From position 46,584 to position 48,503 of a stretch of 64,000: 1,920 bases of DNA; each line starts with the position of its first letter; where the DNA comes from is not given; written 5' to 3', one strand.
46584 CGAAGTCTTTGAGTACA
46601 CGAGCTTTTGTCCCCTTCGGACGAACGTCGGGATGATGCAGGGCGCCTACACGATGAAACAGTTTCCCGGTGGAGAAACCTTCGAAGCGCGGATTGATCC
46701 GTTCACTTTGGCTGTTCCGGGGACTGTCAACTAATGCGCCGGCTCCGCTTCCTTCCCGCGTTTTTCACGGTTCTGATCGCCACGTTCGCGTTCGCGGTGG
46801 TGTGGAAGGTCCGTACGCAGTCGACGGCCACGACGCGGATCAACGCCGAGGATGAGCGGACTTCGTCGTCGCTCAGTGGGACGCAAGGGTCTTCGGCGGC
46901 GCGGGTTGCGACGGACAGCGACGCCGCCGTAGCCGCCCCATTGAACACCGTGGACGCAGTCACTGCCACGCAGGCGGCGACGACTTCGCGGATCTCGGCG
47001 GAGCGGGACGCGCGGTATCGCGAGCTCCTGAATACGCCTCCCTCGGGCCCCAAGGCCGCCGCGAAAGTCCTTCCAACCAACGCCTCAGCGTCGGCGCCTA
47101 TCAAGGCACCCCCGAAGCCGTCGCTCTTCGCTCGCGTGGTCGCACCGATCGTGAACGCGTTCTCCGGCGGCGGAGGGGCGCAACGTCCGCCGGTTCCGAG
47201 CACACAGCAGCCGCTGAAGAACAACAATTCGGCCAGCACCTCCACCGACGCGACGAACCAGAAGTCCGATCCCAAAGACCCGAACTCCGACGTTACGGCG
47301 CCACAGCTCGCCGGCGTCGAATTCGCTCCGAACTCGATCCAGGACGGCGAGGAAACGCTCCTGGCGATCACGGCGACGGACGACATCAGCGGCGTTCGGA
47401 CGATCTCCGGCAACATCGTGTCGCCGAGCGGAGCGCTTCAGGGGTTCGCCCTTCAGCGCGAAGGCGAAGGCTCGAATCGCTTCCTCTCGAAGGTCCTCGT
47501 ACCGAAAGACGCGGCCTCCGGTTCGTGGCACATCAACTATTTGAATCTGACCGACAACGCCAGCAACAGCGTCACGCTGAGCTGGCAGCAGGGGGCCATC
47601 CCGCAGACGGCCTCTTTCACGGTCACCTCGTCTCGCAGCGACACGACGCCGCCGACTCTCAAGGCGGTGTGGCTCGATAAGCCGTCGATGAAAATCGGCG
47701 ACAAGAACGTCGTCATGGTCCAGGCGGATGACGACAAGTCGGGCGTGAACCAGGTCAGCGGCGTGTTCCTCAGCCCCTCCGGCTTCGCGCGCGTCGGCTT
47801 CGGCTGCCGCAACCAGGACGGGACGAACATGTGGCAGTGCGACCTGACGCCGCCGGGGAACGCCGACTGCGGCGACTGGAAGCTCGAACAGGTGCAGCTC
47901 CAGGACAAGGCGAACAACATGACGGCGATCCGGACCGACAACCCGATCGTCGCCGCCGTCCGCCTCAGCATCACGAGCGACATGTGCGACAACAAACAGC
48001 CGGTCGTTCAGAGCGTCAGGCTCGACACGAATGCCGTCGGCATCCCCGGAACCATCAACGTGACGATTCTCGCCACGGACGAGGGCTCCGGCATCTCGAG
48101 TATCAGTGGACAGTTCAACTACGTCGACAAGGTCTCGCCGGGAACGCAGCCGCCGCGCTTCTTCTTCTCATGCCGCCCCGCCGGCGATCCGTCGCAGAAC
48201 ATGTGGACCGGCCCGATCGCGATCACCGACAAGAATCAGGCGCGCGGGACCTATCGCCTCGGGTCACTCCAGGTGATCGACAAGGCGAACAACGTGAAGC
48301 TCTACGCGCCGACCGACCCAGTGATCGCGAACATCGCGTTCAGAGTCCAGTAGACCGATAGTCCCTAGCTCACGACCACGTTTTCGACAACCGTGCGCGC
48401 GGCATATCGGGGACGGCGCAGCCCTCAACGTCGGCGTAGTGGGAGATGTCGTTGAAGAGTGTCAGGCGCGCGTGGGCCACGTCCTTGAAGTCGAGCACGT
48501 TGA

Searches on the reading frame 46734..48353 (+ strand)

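Call 26: search_protein_families(library=pfam, proteins=[window:46734-48353:+], max_evalue=0.0001)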
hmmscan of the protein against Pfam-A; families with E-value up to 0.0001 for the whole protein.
window:46734-48353:+ (539 aa): 1 family
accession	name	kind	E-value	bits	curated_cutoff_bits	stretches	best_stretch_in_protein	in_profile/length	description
PF24893.1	DUF7743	-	5e-09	36.3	27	0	185-225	2-39/120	Domain of unknown function (DUF7743)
